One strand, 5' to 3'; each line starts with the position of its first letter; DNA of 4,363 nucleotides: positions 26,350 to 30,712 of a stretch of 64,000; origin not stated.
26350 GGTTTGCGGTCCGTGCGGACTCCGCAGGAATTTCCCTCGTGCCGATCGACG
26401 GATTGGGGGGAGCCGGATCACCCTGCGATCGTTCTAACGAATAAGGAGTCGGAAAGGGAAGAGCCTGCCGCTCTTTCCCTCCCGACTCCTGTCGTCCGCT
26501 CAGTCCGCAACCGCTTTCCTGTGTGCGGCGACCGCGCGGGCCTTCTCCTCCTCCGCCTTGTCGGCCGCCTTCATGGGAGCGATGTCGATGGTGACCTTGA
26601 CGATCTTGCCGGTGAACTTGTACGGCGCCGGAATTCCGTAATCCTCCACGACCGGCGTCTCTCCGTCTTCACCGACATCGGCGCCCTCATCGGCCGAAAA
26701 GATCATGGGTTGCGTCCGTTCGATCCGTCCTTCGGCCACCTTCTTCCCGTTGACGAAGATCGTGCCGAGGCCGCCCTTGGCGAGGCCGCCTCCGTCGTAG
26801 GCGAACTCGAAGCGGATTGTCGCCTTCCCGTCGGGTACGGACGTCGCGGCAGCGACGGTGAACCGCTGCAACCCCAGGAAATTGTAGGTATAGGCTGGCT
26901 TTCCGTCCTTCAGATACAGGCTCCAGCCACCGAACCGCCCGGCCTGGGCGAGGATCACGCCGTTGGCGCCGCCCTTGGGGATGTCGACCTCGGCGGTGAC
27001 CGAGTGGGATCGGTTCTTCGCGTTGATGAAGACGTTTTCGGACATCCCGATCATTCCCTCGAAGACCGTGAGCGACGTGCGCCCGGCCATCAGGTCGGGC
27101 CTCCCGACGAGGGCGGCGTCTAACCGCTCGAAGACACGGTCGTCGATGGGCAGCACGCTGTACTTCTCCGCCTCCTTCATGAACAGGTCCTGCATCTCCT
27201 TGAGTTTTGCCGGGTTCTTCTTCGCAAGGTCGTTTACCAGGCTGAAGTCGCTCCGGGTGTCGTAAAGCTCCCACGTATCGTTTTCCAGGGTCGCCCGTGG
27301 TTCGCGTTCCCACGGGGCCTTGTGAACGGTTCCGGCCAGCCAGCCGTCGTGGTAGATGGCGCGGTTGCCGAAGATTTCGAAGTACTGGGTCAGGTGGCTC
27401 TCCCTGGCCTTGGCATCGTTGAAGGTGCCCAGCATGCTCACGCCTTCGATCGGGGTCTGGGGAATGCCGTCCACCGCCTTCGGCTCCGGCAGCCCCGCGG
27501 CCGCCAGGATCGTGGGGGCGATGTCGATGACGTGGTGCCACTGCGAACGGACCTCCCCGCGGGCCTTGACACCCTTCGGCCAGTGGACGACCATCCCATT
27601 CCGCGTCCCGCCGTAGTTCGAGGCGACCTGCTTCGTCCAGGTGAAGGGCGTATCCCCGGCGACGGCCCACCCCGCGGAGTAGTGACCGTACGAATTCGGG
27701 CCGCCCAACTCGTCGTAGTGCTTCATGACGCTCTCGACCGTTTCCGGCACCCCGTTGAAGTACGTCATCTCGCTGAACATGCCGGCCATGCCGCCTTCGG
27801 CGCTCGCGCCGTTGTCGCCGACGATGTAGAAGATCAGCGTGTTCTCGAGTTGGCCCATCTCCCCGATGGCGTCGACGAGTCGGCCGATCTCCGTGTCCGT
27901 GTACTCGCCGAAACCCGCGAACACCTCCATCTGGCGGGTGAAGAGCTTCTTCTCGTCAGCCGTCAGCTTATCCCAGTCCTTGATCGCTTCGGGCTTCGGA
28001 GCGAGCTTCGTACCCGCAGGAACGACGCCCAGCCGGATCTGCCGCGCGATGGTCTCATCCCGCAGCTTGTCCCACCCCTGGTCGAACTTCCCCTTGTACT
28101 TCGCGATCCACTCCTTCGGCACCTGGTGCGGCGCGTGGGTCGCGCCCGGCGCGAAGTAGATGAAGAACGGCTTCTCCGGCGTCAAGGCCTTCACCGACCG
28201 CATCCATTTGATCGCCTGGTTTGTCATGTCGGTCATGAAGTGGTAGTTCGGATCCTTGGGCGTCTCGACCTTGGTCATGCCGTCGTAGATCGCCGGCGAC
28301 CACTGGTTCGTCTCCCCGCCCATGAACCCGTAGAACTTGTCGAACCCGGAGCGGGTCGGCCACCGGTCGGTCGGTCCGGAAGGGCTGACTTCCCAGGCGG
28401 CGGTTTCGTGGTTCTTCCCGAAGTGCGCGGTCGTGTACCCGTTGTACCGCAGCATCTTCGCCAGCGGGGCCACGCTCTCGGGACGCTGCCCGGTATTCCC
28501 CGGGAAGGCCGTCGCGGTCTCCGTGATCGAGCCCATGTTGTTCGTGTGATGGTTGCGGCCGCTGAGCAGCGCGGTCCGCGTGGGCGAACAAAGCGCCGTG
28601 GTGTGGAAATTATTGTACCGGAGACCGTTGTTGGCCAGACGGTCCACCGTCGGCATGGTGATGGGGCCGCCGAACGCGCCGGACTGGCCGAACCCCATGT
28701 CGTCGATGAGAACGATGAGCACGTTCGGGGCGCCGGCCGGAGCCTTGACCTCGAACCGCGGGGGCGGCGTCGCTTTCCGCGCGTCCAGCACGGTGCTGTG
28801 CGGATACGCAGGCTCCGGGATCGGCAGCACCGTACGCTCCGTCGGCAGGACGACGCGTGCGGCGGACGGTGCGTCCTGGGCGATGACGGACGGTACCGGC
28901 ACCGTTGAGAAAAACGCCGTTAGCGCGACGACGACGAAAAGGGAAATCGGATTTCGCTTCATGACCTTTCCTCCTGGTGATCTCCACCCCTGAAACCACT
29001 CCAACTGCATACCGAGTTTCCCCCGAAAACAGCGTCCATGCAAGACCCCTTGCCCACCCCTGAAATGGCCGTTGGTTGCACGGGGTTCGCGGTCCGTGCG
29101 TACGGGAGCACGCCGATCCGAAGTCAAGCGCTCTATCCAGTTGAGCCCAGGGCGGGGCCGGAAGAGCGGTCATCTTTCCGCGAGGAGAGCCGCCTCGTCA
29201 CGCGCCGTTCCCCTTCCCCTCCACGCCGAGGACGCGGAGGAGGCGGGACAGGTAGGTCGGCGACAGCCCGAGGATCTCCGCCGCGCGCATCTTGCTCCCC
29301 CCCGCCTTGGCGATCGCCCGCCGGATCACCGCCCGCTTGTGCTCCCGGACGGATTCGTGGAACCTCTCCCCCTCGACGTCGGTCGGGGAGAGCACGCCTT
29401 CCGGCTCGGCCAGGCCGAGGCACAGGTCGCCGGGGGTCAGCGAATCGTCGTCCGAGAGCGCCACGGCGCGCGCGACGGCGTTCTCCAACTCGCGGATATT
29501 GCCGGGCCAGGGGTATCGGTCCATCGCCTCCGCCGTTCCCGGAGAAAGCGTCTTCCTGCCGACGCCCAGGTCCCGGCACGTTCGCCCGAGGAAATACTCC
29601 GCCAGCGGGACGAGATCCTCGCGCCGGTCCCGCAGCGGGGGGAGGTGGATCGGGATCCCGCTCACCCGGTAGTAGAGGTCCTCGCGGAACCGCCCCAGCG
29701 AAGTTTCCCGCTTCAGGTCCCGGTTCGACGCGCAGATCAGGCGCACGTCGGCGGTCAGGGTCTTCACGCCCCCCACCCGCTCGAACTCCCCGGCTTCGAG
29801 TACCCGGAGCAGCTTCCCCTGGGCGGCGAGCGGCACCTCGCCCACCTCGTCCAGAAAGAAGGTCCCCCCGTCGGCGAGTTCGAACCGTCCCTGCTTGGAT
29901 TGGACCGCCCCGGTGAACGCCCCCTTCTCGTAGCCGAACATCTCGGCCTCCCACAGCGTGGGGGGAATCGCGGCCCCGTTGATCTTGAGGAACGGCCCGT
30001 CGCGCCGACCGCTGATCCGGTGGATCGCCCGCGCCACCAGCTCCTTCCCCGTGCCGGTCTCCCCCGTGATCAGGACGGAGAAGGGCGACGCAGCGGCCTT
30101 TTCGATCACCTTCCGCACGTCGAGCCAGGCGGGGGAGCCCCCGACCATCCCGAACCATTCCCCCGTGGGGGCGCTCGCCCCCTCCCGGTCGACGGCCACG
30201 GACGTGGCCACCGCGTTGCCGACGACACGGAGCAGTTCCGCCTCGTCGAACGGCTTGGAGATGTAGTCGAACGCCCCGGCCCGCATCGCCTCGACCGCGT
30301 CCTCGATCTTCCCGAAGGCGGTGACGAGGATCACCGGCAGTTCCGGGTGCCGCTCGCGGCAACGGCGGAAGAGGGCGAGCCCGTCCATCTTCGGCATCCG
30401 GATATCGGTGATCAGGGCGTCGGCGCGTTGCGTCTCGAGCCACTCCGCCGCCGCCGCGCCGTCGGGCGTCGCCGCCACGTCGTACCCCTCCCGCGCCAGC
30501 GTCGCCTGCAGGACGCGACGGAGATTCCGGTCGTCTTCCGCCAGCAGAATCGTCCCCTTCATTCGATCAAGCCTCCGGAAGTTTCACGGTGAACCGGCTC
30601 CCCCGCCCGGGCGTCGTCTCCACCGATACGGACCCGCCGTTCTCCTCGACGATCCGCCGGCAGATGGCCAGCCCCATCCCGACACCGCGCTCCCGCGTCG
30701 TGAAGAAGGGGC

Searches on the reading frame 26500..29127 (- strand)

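Call 19: search_protein_families(library=pfam, proteins=[window:26500-29127:-], max_evalue=0.0001)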
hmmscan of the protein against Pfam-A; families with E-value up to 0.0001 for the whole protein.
window:26500-29127:- (875 aa): 2 families
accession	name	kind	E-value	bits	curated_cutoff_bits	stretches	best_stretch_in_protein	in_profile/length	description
PF00884.28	Sulfatase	-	1.7e-61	208.6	25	1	134-545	1-300/301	Sulfatase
PF16347.10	SGSH_C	-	7.9e-08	33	29.3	1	509-638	17-135/154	N-sulphoglucosamine sulphohydrolase, C-terminal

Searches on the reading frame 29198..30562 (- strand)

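Call 19: search_protein_families(library=pfam, proteins=[window:29198-30562:-], max_evalue=0.0001)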
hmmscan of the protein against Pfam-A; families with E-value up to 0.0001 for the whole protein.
window:29198-30562:- (454 aa): 7 families
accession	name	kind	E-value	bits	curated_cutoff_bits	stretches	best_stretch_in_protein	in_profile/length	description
PF00158.32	Sigma54_activat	-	4.9e-65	218.7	20.2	1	140-306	2-168/168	Sigma-54 interaction domain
PF00072.30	Response_reg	-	2.5e-33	115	30.2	1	5-113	1-109/111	Response regulator receiver domain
PF14532.12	Sigma54_activ_2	-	5.5e-21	75.7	25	1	140-310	1-138/138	Sigma-54 interaction domain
PF25601.1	AAA_lid_14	-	5.2e-20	71.5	27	1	311-386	1-76/87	AAA+ ATPase lid domain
PF02954.25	HTH_8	-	5.1e-07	29.8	22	1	410-440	7-37/42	Bacterial regulatory protein, Fis family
PF01078.27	Mg_chelatase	-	9.7e-07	28.8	20.3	0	218-280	93-157/207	Magnesium chelatase, subunit ChlI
PF07728.20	AAA_5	-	9.5e-06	26.1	22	1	163-283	2-125/139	AAA domain (dynein-related subfamily)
